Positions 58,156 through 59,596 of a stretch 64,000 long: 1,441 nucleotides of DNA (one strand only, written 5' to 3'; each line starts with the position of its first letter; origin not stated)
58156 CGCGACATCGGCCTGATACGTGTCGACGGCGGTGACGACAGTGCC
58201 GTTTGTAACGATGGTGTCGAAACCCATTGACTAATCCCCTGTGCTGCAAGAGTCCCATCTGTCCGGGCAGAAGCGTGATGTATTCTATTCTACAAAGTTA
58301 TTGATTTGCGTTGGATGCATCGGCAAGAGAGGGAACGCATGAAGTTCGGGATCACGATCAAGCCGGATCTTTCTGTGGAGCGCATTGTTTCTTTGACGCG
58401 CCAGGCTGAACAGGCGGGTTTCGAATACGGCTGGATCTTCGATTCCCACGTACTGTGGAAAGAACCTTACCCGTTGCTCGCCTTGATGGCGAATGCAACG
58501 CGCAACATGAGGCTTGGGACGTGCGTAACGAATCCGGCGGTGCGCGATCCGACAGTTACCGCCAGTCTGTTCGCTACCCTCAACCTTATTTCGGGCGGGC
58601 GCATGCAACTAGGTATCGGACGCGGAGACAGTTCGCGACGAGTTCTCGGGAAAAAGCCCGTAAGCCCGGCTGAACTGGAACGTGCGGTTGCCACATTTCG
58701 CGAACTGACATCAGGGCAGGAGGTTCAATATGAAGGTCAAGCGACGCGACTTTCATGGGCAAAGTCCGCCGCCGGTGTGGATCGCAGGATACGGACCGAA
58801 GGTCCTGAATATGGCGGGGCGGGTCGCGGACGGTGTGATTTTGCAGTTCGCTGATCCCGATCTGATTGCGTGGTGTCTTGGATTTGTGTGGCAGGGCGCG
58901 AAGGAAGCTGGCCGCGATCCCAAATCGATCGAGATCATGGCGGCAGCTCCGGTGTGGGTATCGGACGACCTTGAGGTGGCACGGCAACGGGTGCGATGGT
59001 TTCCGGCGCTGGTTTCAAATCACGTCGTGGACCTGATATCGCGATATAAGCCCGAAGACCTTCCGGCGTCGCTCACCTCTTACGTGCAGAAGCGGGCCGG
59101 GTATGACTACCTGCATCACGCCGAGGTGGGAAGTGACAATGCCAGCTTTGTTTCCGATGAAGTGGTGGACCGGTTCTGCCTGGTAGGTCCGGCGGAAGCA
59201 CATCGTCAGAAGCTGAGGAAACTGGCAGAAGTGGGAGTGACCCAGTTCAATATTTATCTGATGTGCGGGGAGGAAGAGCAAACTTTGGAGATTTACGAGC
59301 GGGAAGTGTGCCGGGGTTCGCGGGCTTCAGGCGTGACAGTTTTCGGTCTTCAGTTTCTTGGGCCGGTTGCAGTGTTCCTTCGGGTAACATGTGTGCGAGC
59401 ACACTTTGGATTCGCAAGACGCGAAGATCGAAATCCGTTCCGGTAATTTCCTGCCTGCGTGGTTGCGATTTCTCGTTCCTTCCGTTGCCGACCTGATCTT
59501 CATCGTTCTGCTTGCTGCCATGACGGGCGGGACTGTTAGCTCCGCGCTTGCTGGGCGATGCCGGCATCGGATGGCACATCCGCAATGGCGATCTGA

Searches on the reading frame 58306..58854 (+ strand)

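Call 39: search_protein_families(library=pfam, proteins=[window:58306-58854:+], max_evalue=0.001)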
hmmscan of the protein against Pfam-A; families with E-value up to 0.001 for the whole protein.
window:58306-58854:+ (182 aa): 1 family
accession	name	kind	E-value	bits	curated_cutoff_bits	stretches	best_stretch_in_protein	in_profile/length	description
PF00296.26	Bac_luciferase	-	1.1e-30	107.5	27.9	1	14-155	3-155/314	Luciferase-like monooxygenase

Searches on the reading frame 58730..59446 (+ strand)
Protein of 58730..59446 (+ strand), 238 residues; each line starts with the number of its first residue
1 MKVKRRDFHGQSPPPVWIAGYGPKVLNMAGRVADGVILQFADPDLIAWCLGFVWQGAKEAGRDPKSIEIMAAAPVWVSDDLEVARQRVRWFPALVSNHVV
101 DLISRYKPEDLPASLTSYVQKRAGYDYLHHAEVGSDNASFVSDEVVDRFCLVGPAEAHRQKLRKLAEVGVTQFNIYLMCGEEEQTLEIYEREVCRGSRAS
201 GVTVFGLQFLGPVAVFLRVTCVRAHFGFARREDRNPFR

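Call 39: search_protein_families(library=pfam, proteins=[window:58730-59446:+], max_evalue=0.001)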
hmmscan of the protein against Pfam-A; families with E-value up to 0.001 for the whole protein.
window:58730-59446:+ (238 aa): 1 family
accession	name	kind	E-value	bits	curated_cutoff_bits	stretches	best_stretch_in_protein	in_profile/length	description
PF00296.26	Bac_luciferase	-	2.2e-29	103.2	27.9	1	10-172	162-314/314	Luciferase-like monooxygenase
